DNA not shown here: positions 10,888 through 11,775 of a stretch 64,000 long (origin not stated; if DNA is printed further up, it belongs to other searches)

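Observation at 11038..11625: Candidate GET1/WRB homologue (tail-anchored protein insertase subunit)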

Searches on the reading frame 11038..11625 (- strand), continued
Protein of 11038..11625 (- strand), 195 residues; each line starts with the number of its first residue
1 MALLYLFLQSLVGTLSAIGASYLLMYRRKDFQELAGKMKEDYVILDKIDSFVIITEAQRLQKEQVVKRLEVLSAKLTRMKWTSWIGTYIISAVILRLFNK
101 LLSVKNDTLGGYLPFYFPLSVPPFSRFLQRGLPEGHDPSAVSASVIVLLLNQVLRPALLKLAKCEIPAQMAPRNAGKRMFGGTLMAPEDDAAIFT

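Call 42: find_homologous_proteins(query=A3, max_evalue=0.001)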
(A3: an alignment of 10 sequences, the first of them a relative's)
Query A3 (10 sequences) (195 aa, profile of the alignment): 732 proteins with E <= 0.001 among 3976 candidates; the best 120 are listed.
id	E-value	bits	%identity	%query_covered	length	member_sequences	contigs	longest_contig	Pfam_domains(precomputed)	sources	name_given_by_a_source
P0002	2.5e-79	283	84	100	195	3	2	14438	-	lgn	-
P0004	3.9e-77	276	79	100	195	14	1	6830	-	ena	-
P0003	5.1e-77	276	81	100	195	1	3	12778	-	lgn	-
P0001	1.5e-76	274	100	100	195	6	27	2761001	-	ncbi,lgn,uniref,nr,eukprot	ncbi:hypothetical protein GL50803_0014915 [Giardia duodenalis]|uniref:Uncharacterized protein n=1 Ta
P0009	1.5e-63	232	26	84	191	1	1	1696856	PF01956.22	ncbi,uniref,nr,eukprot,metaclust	ncbi:Transmembrane domain-containing protein [Spironucleus salmonicida]|uniref:Transmembrane domain-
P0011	6.0e-52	194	26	95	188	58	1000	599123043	PF01956.22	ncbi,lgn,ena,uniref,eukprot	ncbi:calcium load-activated calcium channel [Bos indicus]|uniref:Calcium load-activated calcium chan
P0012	1.3e-51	193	26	95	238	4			PF01956.22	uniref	uniref:Calcium load-activated calcium channel n=1 Tax=Piliocolobus tephrosceles TaxID=591936 RepID=A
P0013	1.3e-51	193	26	95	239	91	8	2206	PF01956.22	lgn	-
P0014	1.5e-51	193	26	95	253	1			PF01956.22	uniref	uniref:Calcium load-activated calcium channel n=4 Tax=Boreoeutheria TaxID=1437010 RepID=A0A8D2IKT5_U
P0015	2.9e-51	192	25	95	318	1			PF01956.22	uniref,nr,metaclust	uniref:Calcium load-activated calcium channel n=1 Tax=Aotus nancymaae TaxID=37293 RepID=A0A2K5CGV9_A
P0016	8.2e-51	190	25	82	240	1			PF01956.22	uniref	uniref:Calcium load-activated calcium channel n=4 Tax=Bos TaxID=9903 RepID=A0AAA9TAQ8_BOVIN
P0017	6.5e-50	187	26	91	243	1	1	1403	PF01956.22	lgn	-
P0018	2.6e-49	185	25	98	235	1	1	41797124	PF01956.22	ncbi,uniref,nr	ncbi:hypothetical protein F7725_028239 [Dissostichus mawsoni]|uniref:Calcium load-activated calcium 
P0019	4.9e-49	185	26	93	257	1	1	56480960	PF00171.28,PF01956.22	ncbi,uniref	ncbi:hypothetical protein J4Q44_G00152850 [Coregonus suidteri]|uniref:Calcium load-activated calcium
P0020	1.4e-48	183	25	99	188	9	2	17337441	PF01956.22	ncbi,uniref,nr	ncbi:calcium load-activated calcium channel isoform X2 [Syngnathus acus]|uniref:calcium load-activat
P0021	2.3e-48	182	26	99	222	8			PF01956.22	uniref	uniref:Calcium load-activated calcium channel n=1 Tax=Poecilia reticulata TaxID=8081 RepID=A0A3P9PEL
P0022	4.0e-48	182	26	95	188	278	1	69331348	PF01956.22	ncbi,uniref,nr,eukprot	ncbi:calcium load-activated calcium channel [Callorhinchus milii]|uniref:Calcium load-activated calc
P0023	3.1e-47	179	-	-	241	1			PF01956.22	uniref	uniref:Calcium load-activated calcium channel n=1 Tax=Equus caballus TaxID=9796 RepID=A0A9L0TTF4_HOR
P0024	3.4e-47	179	27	54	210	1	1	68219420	PF01956.22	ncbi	ncbi:calcium load-activated calcium channel [Prionailurus iriomotensis]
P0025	1.0e-46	177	28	61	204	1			PF01956.22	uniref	uniref:Calcium load-activated calcium channel n=1 Tax=Bos indicus x Bos taurus TaxID=30522 RepID=A0A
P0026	2.8e-46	176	28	61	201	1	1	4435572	PF01956.22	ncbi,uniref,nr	ncbi:Transmembrane and coiled-coil domains protein 1 [Fukomys damarensis]|uniref:Calcium load-activa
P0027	3.4e-46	175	-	-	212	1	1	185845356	PF01956.22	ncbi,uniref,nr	ncbi:calcium load-activated calcium channel isoform X1 [Phocoena sinus]|uniref:Calcium load-activate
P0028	7.0e-46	174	27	61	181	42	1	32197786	PF01956.22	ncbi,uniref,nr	ncbi:calcium load-activated calcium channel isoform X2 [Psammomys obesus]|uniref:calcium load-activa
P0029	1.0e-45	174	26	88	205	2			PF01956.22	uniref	uniref:Calcium load-activated calcium channel n=1 Tax=Equus asinus TaxID=9793 RepID=A0A9L0JUG9_EQUAS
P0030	1.1e-45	174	28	61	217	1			PF01956.22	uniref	uniref:Calcium load-activated calcium channel n=1 Tax=Oryctolagus cuniculus TaxID=9986 RepID=A0A5F9C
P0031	1.4e-45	173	25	87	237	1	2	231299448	PF01956.22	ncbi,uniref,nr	ncbi:calcium load-activated calcium channel isoform X2 [Pan paniscus]|uniref:calcium load-activated 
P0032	1.5e-45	173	28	61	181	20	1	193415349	PF01956.22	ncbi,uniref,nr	ncbi:calcium load-activated calcium channel isoform X3 [Mesoplodon densirostris]|uniref:calcium load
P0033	1.9e-45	173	27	58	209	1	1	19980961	PF01956.22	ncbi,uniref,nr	ncbi:calcium load-activated calcium channel isoform X2 [Pteropus alecto]|uniref:calcium load-activat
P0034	1.9e-45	173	26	90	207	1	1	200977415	PF01956.22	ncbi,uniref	ncbi:calcium load-activated calcium channel isoform X1 [Tamandua tetradactyla]|uniref:calcium load-a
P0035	2.6e-45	172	-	-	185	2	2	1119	PF01956.22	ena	-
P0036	2.8e-45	172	28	61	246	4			PF01956.22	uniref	uniref:Calcium load-activated calcium channel n=1 Tax=Sus scrofa TaxID=9823 RepID=A0A8D0N7I0_PIG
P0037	3.2e-45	172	28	61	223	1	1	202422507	PF01956.22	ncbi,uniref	ncbi:calcium load-activated calcium channel isoform X1 [Kogia breviceps]|uniref:calcium load-activat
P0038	8.2e-45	171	28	61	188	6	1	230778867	PF01956.22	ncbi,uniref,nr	ncbi:calcium load-activated calcium channel isoform X2 [Bufo bufo]|uniref:calcium load-activated cal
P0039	1.2e-44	170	26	96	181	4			PF01956.22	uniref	uniref:Calcium load-activated calcium channel n=2 Tax=Oncorhynchus TaxID=8016 RepID=A0A8C7GAL2_ONCKI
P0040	1.4e-44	170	28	61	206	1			PF01956.22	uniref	uniref:Calcium load-activated calcium channel n=1 Tax=Pelusios castaneus TaxID=367368 RepID=A0A8C8R9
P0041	1.6e-44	170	25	87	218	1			PF01956.22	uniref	uniref:Calcium load-activated calcium channel n=1 Tax=Naja naja TaxID=35670 RepID=A0A8C6VJP8_NAJNA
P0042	1.7e-44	170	-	-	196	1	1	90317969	PF01956.22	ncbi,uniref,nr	ncbi:calcium load-activated calcium channel isoform X1 [Oncorhynchus tshawytscha]|uniref:Calcium loa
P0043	2.7e-44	169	27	57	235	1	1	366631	PF01956.22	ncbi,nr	ncbi:TMCO1 protein, partial [Polyodon spathula]|nr:TMCO1 protein [Polyodon spathula]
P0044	3.3e-44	169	27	55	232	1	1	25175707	PF01956.22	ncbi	ncbi:calcium load-activated calcium channel isoform 1-T1 [Amazona ochrocephala]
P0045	3.5e-44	169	28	61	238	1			PF01956.22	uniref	uniref:Calcium load-activated calcium channel n=1 Tax=Prolemur simus TaxID=1328070 RepID=A0A8C9DFL4_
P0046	3.9e-44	169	28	61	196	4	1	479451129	PF01956.22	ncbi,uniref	ncbi:calcium load-activated calcium channel isoform 1-T1 [Sarcophilus harrisii]|uniref:Calcium load-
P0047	3.9e-44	169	-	-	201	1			PF01956.22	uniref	uniref:Calcium load-activated calcium channel n=1 Tax=Monodelphis domestica TaxID=13616 RepID=A0A5F8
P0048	5.5e-44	168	-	-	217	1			PF01956.22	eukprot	eukprot:XP_011618016.1 PREDICTED: transmembrane and coiled-coil domain-containing protein 1 isoform 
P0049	1.7e-43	166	24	95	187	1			PF01956.22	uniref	uniref:Calcium load-activated calcium channel n=1 Tax=Otolemur garnettii TaxID=30611 RepID=H0X5I2_OT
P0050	1.7e-43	166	25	91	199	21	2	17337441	PF01956.22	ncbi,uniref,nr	ncbi:calcium load-activated calcium channel isoform X1 [Syngnathus acus]|uniref:calcium load-activat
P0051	1.7e-43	166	26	97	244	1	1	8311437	PF01956.22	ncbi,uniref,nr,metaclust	ncbi:PREDICTED: transmembrane and coiled-coil domain-containing protein 1 [Pygoscelis adeliae]|unire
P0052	2.2e-43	166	28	61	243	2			PF01956.22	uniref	uniref:Calcium load-activated calcium channel n=1 Tax=Colobus angolensis palliatus TaxID=336983 RepI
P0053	2.3e-43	166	26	87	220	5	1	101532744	PF01956.22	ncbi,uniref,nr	ncbi:calcium load-activated calcium channel isoform X1 [Pantherophis guttatus]|uniref:Calcium load-a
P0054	2.4e-43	166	25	92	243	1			PF01956.22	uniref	uniref:Calcium load-activated calcium channel n=1 Tax=Cyprinus carpio TaxID=7962 RepID=A0A8C1AMD6_CY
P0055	2.8e-43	166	-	-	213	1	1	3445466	PF01956.22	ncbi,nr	ncbi:calcium load-activated calcium channel isoform X1 [Apteryx rowi]|nr:calcium load-activated calc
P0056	2.9e-43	166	26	57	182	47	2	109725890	PF01956.22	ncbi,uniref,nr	ncbi:calcium load-activated calcium channel isoform X2 [Lepidochelys kempii]|uniref:calcium load-act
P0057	3.1e-43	166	27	99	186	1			PF01956.22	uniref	uniref:Calcium load-activated calcium channel n=1 Tax=Erpetoichthys calabaricus TaxID=27687 RepID=A0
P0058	3.6e-43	165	25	95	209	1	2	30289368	PF01956.22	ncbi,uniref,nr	ncbi:hypothetical protein QTP70_019629 [Hemibagrus guttatus]|uniref:Calcium load-activated calcium c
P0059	3.7e-43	165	25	91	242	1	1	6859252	PF01956.22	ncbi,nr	ncbi:calcium load-activated calcium channel [Manacus vitellinus]|nr:calcium load-activated calcium c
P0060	4.0e-43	165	25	95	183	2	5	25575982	PF01956.22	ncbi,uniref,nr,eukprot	ncbi:calcium load-activated calcium channel [Branchiostoma floridae]|uniref:Calcium load-activated c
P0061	4.4e-43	165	25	91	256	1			PF01956.22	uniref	uniref:Calcium load-activated calcium channel n=18 Tax=Neognathae TaxID=8825 RepID=A0A8V0YWS8_CHICK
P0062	7.2e-43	164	26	95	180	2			PF01956.22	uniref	uniref:Calcium load-activated calcium channel n=1 Tax=Sinocyclocheilus rhinocerous TaxID=307959 RepI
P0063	1.0e-42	164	28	61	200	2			PF01956.22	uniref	uniref:Calcium load-activated calcium channel n=1 Tax=Junco hyemalis TaxID=40217 RepID=A0A8C5J746_JU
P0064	2.7e-42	163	26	92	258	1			PF01956.22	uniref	uniref:Calcium load-activated calcium channel n=1 Tax=Crocodylus porosus TaxID=8502 RepID=A0A7M4FU18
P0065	3.1e-42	162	27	99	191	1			PF01956.22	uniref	uniref:Calcium load-activated calcium channel n=1 Tax=Cyprinus carpio TaxID=7962 RepID=A0A8C2J3K0_CY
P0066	3.8e-42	162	26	61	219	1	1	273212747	PF01956.22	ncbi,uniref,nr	ncbi:hypothetical protein JD844_017186 [Phrynosoma platyrhinos]|uniref:Calcium load-activated calciu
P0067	4.1e-42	162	26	61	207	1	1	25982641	PF01956.22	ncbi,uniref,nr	ncbi:hypothetical protein F2P81_006045 [Scophthalmus maximus]|uniref:Calcium load-activated calcium 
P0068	4.4e-42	162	27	61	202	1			PF01956.22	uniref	uniref:Calcium load-activated calcium channel n=1 Tax=Gopherus agassizii TaxID=38772 RepID=A0A452HSQ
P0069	6.5e-42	161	28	57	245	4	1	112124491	PF01956.22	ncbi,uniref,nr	ncbi:calcium load-activated calcium channel isoform X2 [Chelonoidis abingdonii]|uniref:calcium load-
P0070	6.7e-42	161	27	61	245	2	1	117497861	PF01956.22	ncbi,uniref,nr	ncbi:calcium load-activated calcium channel isoform X2 [Gopherus flavomarginatus]|uniref:calcium loa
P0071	6.8e-42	161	26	61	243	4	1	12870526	PF01956.22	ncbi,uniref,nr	ncbi:calcium load-activated calcium channel isoform X1 [Terrapene carolina triunguis]|uniref:calcium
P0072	8.1e-42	161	24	95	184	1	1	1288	PF01956.22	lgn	-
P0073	1.3e-41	160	27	61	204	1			PF01956.22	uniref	uniref:Calcium load-activated calcium channel n=1 Tax=Xenopus tropicalis TaxID=8364 RepID=F7DS75_XEN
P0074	1.8e-41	160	24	95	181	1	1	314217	PF01956.22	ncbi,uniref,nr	ncbi:calcium load-activated calcium channel-like [Ruditapes philippinarum]|uniref:calcium load-activ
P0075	2.4e-41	159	24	95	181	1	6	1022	PF01956.22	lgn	-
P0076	2.8e-41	159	-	-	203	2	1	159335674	PF01956.22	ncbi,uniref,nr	ncbi:calcium load-activated calcium channel isoform X2 [Lepus europaeus]|uniref:calcium load-activat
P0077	3.5e-41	159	25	90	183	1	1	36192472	PF01956.22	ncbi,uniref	ncbi:calcium load-activated calcium channel-like [Antedon mediterranea]|uniref:calcium load-activate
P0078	3.8e-41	159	23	95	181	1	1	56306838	PF01956.22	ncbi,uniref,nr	ncbi:calcium load-activated calcium channel-like [Mya arenaria]|uniref:calcium load-activated calciu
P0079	4.3e-41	159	26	61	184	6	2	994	PF01956.22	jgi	-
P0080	5.8e-41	158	24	82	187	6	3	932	PF01956.22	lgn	-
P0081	5.8e-41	158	26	96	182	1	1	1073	PF01956.22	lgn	-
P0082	6.0e-41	158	23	95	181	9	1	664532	PF01956.22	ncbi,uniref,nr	ncbi:calcium load-activated calcium channel [Aplysia californica]|uniref:Calcium load-activated calc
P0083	6.8e-41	158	24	96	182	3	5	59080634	PF01956.22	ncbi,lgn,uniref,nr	ncbi:Calcium load-activated calcium channel [Holothuria leucospilota]|uniref:Calcium load-activated 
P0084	6.9e-41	158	26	96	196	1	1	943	PF01956.22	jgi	-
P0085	8.0e-41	158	23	95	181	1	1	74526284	PF01956.22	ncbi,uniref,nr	ncbi:calcium load-activated calcium channel-like [Mercenaria mercenaria]|uniref:calcium load-activat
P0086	8.9e-41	158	24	92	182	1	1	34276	PF01956.22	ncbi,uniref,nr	ncbi:transmembrane and coiled-coil domain-containing protein 1-like isoform X1 [Dinothrombium tincto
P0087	1.0e-40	157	23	95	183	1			PF01956.22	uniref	uniref:Calcium load-activated calcium channel n=1 Tax=Capra hircus TaxID=9925 RepID=A0A8C2NFB1_CAPHI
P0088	1.0e-40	157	-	-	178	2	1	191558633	PF01956.22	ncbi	ncbi:calcium load-activated calcium channel isoform 3-T3 [Megaptera novaeangliae]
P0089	1.2e-40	157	25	89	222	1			PF01956.22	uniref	uniref:Calcium load-activated calcium channel n=1 Tax=Eptatretus burgeri TaxID=7764 RepID=A0A8C4N2H9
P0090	1.4e-40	157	25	90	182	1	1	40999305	PF01956.22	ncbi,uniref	ncbi:calcium load-activated calcium channel-like [Ptychodera flava]|uniref:calcium load-activated ca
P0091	1.8e-40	157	23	96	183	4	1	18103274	PF01956.22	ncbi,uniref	ncbi:calcium load-activated calcium channel-like [Asterias amurensis]|uniref:calcium load-activated 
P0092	1.8e-40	157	28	24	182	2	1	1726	PF01956.22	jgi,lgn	jgi:uncharacterized membrane protein (DUF106 family)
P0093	1.8e-40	157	26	19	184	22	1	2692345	PF01956.22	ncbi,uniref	ncbi:hypothetical protein MTO96_016515 [Rhipicephalus appendiculatus]|uniref:Calcium load-activated 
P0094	1.9e-40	157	-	-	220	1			PF01956.22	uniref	uniref:Isoform 2 of Calcium load-activated calcium channel n=1 Tax=Homo sapiens TaxID=9606 RepID=Q9U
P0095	2.2e-40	156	22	95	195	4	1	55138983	PF01956.22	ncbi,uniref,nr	ncbi:calcium load-activated calcium channel-like [Pecten maximus]|uniref:calcium load-activated calc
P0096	2.8e-40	156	-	-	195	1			PF01956.22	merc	-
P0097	2.9e-40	156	29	16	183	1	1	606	PF01956.22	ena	-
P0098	3.1e-40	156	24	95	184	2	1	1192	PF01956.22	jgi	-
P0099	3.1e-40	156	23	92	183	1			PF01956.22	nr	nr:EOG090X0DWG [Leptodora kindtii]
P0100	3.2e-40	156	31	15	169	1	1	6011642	PF01956.22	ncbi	ncbi:Calcium load-activated calcium channel [Chamberlinius hualienensis]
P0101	3.3e-40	156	23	93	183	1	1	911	PF01956.22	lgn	-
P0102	3.4e-40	156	24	90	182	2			PF01956.22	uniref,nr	uniref:Calcium load-activated calcium channel n=1 Tax=Saccoglossus kowalevskii TaxID=10224 RepID=A0A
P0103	3.6e-40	156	23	95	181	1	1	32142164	PF01956.22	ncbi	ncbi:Calcium load-activated calcium channel [Mactra antiquata]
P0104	3.7e-40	156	24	95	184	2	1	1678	PF01956.22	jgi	-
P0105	3.9e-40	156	23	95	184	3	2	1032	PF01956.22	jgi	jgi:uncharacterized membrane protein (DUF106 family)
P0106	3.9e-40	156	-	-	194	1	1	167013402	PF01956.22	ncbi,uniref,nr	ncbi:calcium load-activated calcium channel [Mus pahari]|uniref:calcium load-activated calcium chann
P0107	3.9e-40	155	24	82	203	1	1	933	PF01956.22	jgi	-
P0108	4.0e-40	155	24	61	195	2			PF01956.22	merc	-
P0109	4.3e-40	155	23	95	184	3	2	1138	PF01956.22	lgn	-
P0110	4.7e-40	155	23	93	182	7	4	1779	PF01956.22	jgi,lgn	-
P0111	4.8e-40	155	-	-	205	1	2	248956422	PF01956.22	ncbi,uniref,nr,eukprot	ncbi:calcium load-activated calcium channel isoform b [Homo sapiens]|uniref:calcium load-activated c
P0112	4.8e-40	155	23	87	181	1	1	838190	PF01956.22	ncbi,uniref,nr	ncbi:calcium load-activated calcium channel-like [Physella acuta]|uniref:calcium load-activated calc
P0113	4.9e-40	155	-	-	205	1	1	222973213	PF01956.22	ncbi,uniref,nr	ncbi:calcium load-activated calcium channel isoform X3 [Theropithecus gelada]|uniref:calcium load-ac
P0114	6.0e-40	155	23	93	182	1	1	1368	PF01956.22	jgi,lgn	-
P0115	6.8e-40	155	24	86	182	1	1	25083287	PF01956.22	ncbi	ncbi:calcium load-activated calcium channel-like [Glandiceps talaboti]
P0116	6.9e-40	155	26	88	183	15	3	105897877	PF01956.22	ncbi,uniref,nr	ncbi:calcium load-activated calcium channel isoform X1 [Rhopalosiphum maidis]|uniref:calcium load-ac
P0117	7.7e-40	155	-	-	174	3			PF01956.22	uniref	uniref:Calcium load-activated calcium channel n=1 Tax=Callorhinchus milii TaxID=7868 RepID=A0A4W3K47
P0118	1.3e-39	154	22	95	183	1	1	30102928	PF01956.22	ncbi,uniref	ncbi:calcium load-activated calcium channel-like [Liolophura sinensis]|uniref:calcium load-activated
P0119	1.3e-39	154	-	-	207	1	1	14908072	PF01956.22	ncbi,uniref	ncbi:calcium load-activated calcium channel-like [Anarhichas minor]|uniref:calcium load-activated ca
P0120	1.5e-39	154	23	88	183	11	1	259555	PF01956.22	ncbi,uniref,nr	ncbi:calcium load-activated calcium channel [Orussus abietinus]|uniref:calcium load-activated calciu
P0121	1.8e-39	153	27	17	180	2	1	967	PF01956.22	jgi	-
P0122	2.1e-39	153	25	95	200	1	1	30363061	PF01956.22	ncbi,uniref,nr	ncbi:calcium load-activated calcium channel [Otolemur garnettii]|uniref:calcium load-activated calci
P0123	2.2e-39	153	23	82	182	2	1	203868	PF01956.22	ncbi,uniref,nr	ncbi:calcium load-activated calcium channel-like [Panonychus citri]|uniref:calcium load-activated ca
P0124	2.5e-39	153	22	95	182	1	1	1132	PF01956.22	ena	-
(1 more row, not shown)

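Call 55: predict_structure(alignment_id=A4)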
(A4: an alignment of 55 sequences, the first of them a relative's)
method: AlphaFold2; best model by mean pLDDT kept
length: 195 residues; sequences in the alignment: 55
mean_pLDDT: 72.8   pTM: 0.59
mean pLDDT of the five models: 72.8, 71.5, 70.5, 61.9, 61.6
residues with pLDDT >= 90: 0; 70-90: 145; 50-70: 23; < 50: 27
segments of 3 or more residues with pLDDT < 50: 169-195
pLDDT, mean of each block of 10 residues (from residue 1): 79 85 85 85 81 80 84 83 84 79 64 68 70 77 82 80 61 41 37 29
secondary structure, 60 per line:
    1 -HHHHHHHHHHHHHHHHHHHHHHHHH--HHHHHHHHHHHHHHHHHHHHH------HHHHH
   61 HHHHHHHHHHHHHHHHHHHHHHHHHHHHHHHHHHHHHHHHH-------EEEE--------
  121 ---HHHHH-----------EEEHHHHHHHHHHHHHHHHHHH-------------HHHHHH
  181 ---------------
elements in order: H2-26 H29-49 H56-101 E109-112 H124-128 E140-142 H143-161 H175-180

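Call 57: fold_search(model_id=the predicted structure, library=pdb)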
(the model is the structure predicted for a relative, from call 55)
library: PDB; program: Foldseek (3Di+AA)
matches with E <= 10: 137; with E <= 0.001: 2
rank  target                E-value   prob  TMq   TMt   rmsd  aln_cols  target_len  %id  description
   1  7tut_8                1.6e-06  1.00  0.69  0.76   2.8       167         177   19  Structure of the rabbit 80S ribosome stalled on a 4-TMD Rhodopsin intermediate in complex with the multipass transloco (released 2022-10-19)
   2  6w6l_6                4.2e-04  1.00  0.57  0.63   4.5       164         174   20  Cryo-EM structure of the human ribosome-TMCO1 translocon (released 2020-09-02)
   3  8eoi_C                1.9e-01  0.66  0.31  0.28  10.5       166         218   13  Structure of a human EMC:human Cav1.2 channel complex in GDN detergent (released 2023-05-24)
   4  9zz6_C                1.9e-01  0.44  0.31  0.25  11.3       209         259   14  The ER membrane protein complex acts as a chaperone to promote voltage-gated calcium channel assembly (released 2026-02-18)
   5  6ww7_C                2.0e-01  0.54  0.26  0.25  20.1       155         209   15  Structure of the human ER membrane protein complex in a lipid nanodisc (released 2020-05-27)
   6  3lay_A                1.5e+00  0.75  0.30  0.67   3.7        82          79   11  Alpha-Helical barrel formed by the decamer of the zinc resistance-associated protein (STM4172) from Salmonella enteric (released 2010-01-19)
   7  8j0n_C                1.5e+00  0.23  0.35  0.30  11.6       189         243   17  cryo-EM structure of human EMC (released 2024-04-03)
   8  6q56_A                2.3e+00  0.82  0.23  0.19   2.6        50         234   16  Crystal structure of the B. subtilis M1A22 tRNA methyltransferase TrmK (released 2019-03-27)
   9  3lay_F                2.4e+00  0.63  0.30  0.68   3.2        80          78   11  Alpha-Helical barrel formed by the decamer of the zinc resistance-associated protein (STM4172) from Salmonella enteric (released 2010-01-19)
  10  3lay_H                2.4e+00  0.63  0.30  0.67   3.1        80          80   11  Alpha-Helical barrel formed by the decamer of the zinc resistance-associated protein (STM4172) from Salmonella enteric (released 2010-01-19)
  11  8iyj_R0               2.4e+00  0.20  0.30  0.30  21.0       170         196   12  Cryo-EM structure of the 48-nm repeat doublet microtubule from mouse sperm (released 2023-07-05)
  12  9i2q_A                2.9e+00  0.04  0.18  0.08  26.6       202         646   10  Wzc-K540M-3YE MgADP C1 (released 2025-04-30)
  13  7n6g_3I               3.1e+00  0.20  0.24  0.13  10.5       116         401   13  C1 of central pair (released 2022-05-18)
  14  8i03_H                3.1e+00  0.18  0.29  0.40   6.3       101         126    7  Cryo-EM structure of the SIN3L complex from S. pombe (released 2023-05-03)
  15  3lay_G                3.2e+00  0.54  0.31  0.72   3.2        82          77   11  Alpha-Helical barrel formed by the decamer of the zinc resistance-associated protein (STM4172) from Salmonella enteric (released 2010-01-19)
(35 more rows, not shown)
